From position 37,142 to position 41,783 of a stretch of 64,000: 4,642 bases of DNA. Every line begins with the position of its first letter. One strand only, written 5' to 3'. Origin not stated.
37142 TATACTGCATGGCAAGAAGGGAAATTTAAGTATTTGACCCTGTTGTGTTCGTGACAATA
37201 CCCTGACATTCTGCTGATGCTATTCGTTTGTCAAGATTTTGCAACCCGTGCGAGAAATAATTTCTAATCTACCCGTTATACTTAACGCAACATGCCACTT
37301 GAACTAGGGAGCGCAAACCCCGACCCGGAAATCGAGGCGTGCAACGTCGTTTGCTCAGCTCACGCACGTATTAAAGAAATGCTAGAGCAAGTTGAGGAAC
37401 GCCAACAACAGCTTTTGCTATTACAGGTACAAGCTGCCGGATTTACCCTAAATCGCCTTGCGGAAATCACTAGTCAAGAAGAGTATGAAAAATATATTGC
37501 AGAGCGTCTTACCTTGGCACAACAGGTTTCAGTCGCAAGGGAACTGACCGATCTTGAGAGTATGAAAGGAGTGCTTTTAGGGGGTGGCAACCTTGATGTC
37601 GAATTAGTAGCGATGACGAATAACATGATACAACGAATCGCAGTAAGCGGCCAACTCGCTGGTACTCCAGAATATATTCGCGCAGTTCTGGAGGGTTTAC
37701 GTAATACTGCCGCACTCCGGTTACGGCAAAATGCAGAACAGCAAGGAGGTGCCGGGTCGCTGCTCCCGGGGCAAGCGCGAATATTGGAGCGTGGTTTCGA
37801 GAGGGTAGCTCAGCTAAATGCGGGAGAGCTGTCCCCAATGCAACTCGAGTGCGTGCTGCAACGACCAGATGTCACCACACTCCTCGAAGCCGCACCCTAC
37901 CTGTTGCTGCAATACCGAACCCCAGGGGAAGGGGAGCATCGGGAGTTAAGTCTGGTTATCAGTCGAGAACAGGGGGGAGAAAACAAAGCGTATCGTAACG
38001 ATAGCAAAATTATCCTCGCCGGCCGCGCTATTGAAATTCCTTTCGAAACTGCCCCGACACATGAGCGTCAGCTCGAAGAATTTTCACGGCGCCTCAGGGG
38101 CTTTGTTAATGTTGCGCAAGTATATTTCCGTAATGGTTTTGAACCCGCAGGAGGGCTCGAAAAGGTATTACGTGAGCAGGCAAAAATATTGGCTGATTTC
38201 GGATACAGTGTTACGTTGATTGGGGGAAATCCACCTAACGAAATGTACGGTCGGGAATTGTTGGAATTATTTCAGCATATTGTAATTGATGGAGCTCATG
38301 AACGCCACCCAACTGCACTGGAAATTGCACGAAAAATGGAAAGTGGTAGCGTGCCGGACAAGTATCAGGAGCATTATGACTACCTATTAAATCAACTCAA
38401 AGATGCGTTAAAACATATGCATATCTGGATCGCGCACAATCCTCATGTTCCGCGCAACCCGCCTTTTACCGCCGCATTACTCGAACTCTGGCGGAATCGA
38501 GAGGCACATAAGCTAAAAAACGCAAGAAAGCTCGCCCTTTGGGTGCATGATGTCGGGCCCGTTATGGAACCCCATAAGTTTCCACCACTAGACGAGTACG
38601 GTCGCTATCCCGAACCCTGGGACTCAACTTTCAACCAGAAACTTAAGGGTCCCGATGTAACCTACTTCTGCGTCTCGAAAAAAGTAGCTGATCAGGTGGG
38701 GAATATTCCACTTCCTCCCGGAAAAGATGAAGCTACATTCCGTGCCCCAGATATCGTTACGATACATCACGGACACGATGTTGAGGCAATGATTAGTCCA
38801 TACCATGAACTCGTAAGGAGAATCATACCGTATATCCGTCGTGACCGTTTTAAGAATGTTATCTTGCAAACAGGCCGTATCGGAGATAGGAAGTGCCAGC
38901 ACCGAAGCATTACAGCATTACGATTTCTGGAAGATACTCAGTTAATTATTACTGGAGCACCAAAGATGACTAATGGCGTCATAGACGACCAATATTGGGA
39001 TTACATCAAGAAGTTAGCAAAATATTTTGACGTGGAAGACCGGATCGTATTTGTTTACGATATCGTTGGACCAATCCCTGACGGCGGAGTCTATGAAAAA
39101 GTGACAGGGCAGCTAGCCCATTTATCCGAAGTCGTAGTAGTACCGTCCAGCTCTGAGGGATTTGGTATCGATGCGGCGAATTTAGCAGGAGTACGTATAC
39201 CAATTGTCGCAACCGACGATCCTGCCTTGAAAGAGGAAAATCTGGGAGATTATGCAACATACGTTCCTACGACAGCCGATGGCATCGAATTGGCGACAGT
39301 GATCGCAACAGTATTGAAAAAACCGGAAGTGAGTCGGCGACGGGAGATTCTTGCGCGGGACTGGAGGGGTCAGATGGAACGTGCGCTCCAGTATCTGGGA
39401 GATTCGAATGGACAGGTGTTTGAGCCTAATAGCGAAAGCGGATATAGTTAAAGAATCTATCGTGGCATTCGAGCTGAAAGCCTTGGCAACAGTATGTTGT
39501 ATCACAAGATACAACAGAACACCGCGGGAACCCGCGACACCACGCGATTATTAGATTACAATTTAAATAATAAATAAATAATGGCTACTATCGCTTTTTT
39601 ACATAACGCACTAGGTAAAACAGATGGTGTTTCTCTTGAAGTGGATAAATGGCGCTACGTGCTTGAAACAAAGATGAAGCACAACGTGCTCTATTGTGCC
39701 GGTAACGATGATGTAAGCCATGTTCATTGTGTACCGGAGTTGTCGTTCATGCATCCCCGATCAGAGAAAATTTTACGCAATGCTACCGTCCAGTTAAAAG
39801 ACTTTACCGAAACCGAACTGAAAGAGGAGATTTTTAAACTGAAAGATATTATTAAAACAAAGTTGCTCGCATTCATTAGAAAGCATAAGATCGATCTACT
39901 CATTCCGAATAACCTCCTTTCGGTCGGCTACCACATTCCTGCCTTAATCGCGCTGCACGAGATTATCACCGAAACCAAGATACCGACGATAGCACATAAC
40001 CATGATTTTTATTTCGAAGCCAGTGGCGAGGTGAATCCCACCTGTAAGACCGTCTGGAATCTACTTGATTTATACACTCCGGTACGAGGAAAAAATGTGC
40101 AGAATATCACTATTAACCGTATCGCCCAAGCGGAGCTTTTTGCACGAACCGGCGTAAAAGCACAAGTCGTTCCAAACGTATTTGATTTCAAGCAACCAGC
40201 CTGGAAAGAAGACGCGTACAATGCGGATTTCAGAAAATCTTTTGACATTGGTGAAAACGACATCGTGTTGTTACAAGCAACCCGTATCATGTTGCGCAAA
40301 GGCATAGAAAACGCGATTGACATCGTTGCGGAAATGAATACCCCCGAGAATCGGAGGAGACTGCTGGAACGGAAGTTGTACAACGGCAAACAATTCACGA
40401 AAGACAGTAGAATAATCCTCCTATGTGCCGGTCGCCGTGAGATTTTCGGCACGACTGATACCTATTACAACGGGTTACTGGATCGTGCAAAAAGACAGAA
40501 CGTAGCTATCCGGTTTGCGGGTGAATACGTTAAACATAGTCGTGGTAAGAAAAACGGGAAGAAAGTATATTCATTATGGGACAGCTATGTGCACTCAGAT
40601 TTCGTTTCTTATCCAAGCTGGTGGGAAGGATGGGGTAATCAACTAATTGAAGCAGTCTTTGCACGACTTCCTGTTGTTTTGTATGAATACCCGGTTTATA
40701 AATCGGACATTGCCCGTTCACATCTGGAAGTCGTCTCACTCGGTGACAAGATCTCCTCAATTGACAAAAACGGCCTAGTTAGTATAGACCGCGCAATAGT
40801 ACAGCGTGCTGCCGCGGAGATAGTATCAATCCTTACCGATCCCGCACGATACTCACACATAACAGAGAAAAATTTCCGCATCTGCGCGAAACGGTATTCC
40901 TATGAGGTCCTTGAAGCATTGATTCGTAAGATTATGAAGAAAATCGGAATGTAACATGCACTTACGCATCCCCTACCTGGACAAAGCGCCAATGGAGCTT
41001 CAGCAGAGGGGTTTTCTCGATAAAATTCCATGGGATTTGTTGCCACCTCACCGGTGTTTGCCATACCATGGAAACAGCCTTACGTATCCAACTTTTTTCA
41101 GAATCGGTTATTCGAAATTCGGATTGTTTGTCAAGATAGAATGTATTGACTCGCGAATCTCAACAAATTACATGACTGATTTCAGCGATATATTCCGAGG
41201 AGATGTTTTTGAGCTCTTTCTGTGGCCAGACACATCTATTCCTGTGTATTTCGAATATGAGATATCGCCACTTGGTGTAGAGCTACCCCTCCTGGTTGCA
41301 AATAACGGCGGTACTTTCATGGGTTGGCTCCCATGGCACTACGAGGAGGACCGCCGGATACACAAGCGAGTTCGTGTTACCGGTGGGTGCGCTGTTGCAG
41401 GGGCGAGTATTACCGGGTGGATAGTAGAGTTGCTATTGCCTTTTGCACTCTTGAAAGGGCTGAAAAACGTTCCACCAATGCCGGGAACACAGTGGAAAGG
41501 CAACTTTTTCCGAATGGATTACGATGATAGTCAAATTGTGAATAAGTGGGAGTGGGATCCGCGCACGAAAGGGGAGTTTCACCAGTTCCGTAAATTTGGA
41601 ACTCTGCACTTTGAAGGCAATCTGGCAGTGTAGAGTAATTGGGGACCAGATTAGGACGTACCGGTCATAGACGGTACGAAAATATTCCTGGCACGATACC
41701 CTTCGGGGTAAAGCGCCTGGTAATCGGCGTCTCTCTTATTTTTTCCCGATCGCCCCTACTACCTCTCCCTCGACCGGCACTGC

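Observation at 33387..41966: An 8.35-kb segment bracketed by a perfect 68-bp direct repeat inside an EamA transporter gene: candidate integrated island with a displaced gene 3' end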

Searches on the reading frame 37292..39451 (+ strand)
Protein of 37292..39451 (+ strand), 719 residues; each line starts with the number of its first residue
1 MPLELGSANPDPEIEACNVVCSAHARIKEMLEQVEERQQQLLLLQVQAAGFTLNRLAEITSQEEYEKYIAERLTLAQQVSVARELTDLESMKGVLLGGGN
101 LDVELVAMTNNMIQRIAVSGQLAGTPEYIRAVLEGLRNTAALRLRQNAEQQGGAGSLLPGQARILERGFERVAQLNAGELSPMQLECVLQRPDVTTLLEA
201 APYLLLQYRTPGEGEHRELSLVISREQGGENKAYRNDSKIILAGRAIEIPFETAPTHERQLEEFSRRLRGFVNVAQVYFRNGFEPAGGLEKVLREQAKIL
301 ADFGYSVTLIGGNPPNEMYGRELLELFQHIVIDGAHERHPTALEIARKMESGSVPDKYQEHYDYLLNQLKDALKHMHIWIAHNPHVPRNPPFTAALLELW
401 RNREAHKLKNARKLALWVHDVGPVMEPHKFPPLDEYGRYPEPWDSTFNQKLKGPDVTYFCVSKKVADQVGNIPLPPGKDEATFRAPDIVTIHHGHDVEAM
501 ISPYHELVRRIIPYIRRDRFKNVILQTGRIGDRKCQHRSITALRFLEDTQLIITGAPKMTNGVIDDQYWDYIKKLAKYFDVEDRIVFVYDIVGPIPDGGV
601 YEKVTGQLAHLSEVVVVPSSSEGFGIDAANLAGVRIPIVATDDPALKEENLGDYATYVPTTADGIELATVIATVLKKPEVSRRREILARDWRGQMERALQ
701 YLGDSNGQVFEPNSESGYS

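Call 5: search_protein_families(library=pfam, proteins=[window:37292-39451:+], max_evalue=0.01)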
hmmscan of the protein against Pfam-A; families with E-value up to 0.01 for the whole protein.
window:37292-39451:+ (719 aa): 2 families
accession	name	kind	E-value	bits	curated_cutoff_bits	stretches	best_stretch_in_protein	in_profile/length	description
PF00534.26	Glycos_transf_1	-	5.5e-10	39.5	26.4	1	521-684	15-165/172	Glycosyl transferases group 1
PF13692.12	Glyco_trans_1_4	-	2.8e-05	24.9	27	1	522-674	2-139/142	Glycosyl transferases group 1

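Call 33: find_homologous_proteins(query=window:37292-39451:+)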
Query window:37292-39451:+ (719 aa): 1 proteins with E <= 0.001 among 8000 candidates.
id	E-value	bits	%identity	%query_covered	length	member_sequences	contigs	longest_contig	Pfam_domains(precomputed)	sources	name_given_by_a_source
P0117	0.0e+0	1639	100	100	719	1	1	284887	PF00534.27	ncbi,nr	ncbi:MAG: glycosyltransferase [Patescibacteria group bacterium]|nr:glycosyltransferase [Patescibacte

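Call 35: search_protein_families(library=padloc, proteins=[window:37292-39451:+], max_evalue=0.01)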
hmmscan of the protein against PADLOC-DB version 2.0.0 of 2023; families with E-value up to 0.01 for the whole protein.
window:37292-39451:+ (719 aa): 0 families

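Call 36: search_protein_families(library=ncbifam, proteins=[window:37292-39451:+], max_evalue=0.01)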
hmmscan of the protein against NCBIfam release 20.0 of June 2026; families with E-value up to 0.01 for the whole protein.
window:37292-39451:+ (719 aa): 4 families
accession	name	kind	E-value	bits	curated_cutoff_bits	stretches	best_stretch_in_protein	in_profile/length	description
TIGR04047.1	MSMEG_0565_glyc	hypoth_equivalog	2.9e-05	23.3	259.85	1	518-682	190-346/373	MSMEG_0565 family glycosyltransferase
NF038295.1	EPS_HpsP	equivalog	6.4e-05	22.1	550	1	603-690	279-365/388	hormogonium polysaccharide biosynthesis glycosyltransferase HpsP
TIGR02149.1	glgA_Coryne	subfamily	0.00083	18.6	302.4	1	488-684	171-362/391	glycogen synthase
NF009468.0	PRK12826.1-4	equivalog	0.0092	15.7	318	0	14-67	58-110/256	SDR family oxidoreductase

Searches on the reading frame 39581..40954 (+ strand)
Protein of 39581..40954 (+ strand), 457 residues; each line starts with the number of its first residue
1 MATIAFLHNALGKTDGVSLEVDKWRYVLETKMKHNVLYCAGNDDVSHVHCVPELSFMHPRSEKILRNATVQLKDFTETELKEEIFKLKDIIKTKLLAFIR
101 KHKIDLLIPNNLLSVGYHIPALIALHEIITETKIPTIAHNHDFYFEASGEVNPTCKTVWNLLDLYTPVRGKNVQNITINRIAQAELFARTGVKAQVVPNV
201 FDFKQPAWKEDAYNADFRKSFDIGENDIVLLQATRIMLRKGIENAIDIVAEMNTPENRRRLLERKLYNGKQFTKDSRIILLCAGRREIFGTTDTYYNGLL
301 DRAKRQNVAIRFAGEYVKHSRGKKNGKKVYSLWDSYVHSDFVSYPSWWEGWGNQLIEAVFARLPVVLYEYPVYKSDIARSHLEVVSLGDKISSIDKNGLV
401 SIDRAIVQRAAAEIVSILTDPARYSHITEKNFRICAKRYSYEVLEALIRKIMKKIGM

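Call 5: search_protein_families(library=pfam, proteins=[window:39581-40954:+], max_evalue=0.01)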
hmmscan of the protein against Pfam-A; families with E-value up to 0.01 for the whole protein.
window:39581-40954:+ (457 aa): 2 families
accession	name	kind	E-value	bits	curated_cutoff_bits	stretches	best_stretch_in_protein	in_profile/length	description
PF00534.26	Glycos_transf_1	-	3.5e-06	27.1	26.4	1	332-376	86-130/172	Glycosyl transferases group 1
PF13692.12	Glyco_trans_1_4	-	0.0033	18.1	27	1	332-370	70-108/142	Glycosyl transferases group 1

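Call 35: search_protein_families(library=padloc, proteins=[window:39581-40954:+], max_evalue=0.01)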
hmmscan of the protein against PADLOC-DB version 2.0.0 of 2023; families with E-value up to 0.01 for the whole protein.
window:39581-40954:+ (457 aa): 0 families

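Call 36: search_protein_families(library=ncbifam, proteins=[window:39581-40954:+], max_evalue=0.01)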
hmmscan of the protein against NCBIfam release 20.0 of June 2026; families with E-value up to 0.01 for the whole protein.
window:39581-40954:+ (457 aa): 4 families
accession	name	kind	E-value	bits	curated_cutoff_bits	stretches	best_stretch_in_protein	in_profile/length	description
NF041101.1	manno_glu_gly_synth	equivalog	1e-111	373.7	640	1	4-452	3-431/431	mannosylglucosylglycerate synthase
NF053513.1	Gtran_IagA_BgsA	equivalog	1.8e-06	27.2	460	0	196-253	131-187/333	LTA glycolipid anchor biosynthesis glycosyltransferase, IagA/BgsA family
NF049987.1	DaglGlyslTfaseDgs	equivalog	9e-06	24.8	500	0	195-252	127-183/332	processive diacylglycerol alpha-glucosyltransferase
TIGR04047.1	MSMEG_0565_glyc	hypoth_equivalog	0.00067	18.8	259.85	0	336-374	274-313/373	MSMEG_0565 family glycosyltransferase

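Call 55: find_related_loci(query=window:39581-40954:+, collection=metagenome_contigs, flank=10000)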
Query window:39581-40954:+ (457 aa) in metagenome_contigs; peptide patterns used: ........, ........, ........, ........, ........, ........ (x = any residue, [..] = any of these).
578 stretches matched a pattern; 22 encode a relative of the query (tblastn E <= 1e-3); 22 distinct loci.
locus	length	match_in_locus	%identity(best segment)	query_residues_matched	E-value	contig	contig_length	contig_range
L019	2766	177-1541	57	1-457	0e+0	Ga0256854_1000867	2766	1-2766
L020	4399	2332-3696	57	1-457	0e+0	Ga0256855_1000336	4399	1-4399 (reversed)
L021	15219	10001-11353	53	1-452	4e-166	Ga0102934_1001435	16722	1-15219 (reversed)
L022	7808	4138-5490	54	1-452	3e-164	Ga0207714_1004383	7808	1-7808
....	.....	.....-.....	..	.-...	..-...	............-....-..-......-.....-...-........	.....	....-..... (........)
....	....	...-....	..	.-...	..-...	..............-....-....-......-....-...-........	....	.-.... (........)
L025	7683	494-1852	41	3-456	2e-121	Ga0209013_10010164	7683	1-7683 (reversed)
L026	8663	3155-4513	42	3-456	2e-121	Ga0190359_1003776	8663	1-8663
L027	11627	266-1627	42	3-456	6e-121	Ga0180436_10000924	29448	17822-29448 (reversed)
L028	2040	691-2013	42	3-444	7e-129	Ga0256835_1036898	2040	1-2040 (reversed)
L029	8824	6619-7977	44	4-456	5e-120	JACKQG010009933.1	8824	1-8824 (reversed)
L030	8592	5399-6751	41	3-456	2e-116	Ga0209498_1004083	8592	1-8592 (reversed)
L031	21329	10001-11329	52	4-451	5e-149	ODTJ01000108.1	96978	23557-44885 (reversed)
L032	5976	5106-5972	56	4-295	1e-99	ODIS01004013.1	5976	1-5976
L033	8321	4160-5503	39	3-454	6e-98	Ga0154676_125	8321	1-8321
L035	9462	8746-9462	60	1-240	5e-94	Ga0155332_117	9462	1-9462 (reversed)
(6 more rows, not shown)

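Call 60: search_protein_families(library=pfam, proteins=[L035:1820-3043:-, L035:3064-3606:-, L035:3607-5091:-, L035:5168-8746:+, L020:746-2275:+, L020:24-443:+, L019:1822-2361:+], max_evalue=0.001)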
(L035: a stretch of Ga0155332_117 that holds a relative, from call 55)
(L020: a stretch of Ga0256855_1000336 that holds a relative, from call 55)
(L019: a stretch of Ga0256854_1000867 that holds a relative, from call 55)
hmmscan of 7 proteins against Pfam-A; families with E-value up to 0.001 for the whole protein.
L035:1820-3043:- (407 aa): 2 families
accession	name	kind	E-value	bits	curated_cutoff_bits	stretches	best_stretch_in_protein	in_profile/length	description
PF03727.22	Hexokinase_2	-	5.2e-20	72.3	24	2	201-278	5-85/242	Hexokinase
PF00349.27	Hexokinase_1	-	2.9e-10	40.7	24.3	1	19-192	13-198/201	Hexokinase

L035:3064-3606:- (180 aa): 3 families
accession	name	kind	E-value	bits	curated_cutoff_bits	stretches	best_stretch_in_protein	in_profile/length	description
PF06821.19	Ser_hydrolase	-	1.4e-13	51.6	22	1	6-164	1-157/172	Serine hydrolase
PF12697.13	Abhydrolase_6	-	2.6e-08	35.2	26.3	1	6-111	1-110/217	Alpha/beta hydrolase family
PF00561.26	Abhydrolase_1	-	4.3e-08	33.6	25.8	1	6-105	3-103/245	alpha/beta hydrolase fold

L035:3607-5091:- (494 aa): 0 families

L035:5168-8746:+ (1192 aa): 2 families
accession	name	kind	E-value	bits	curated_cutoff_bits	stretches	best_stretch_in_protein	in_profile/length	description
PF00534.26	Glycos_transf_1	-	5.2e-14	52.6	26.4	1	977-1139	2-149/172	Glycosyl transferases group 1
PF13692.12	Glyco_trans_1_4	-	4.4e-05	24.2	27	1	994-1133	5-126/142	Glycosyl transferases group 1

L020:746-2275:+ (509 aa): 2 families
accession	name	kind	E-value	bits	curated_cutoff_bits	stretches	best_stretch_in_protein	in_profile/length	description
PF02129.25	Peptidase_S15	-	3.6e-55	187.9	23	1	19-265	4-260/262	X-Pro dipeptidyl-peptidase (S15 family)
PF08530.16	PepX_C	-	1.4e-08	35.4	22.5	1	303-407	7-107/217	X-Pro dipeptidyl-peptidase C-terminal non-catalytic domain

L020:24-443:+ (139 aa): 0 families

L019:1822-2361:+ (179 aa): 0 families

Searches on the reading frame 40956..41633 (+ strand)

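Call 5: search_protein_families(library=pfam, proteins=[window:40956-41633:+], max_evalue=0.01)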
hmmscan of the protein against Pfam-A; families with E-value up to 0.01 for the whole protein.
window:40956-41633:+ (225 aa): 1 family
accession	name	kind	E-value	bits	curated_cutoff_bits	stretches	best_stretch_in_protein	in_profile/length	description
PF16011.10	CBM9_2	-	0.0047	17.1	25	1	47-219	32-199/199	Carbohydrate-binding family 9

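Call 35: search_protein_families(library=padloc, proteins=[window:40956-41633:+], max_evalue=0.01)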
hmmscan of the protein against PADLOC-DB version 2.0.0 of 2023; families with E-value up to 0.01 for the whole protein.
window:40956-41633:+ (225 aa): 0 families

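Call 36: search_protein_families(library=ncbifam, proteins=[window:40956-41633:+], max_evalue=0.01)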
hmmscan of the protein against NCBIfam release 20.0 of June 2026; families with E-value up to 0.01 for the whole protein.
window:40956-41633:+ (225 aa): 0 families
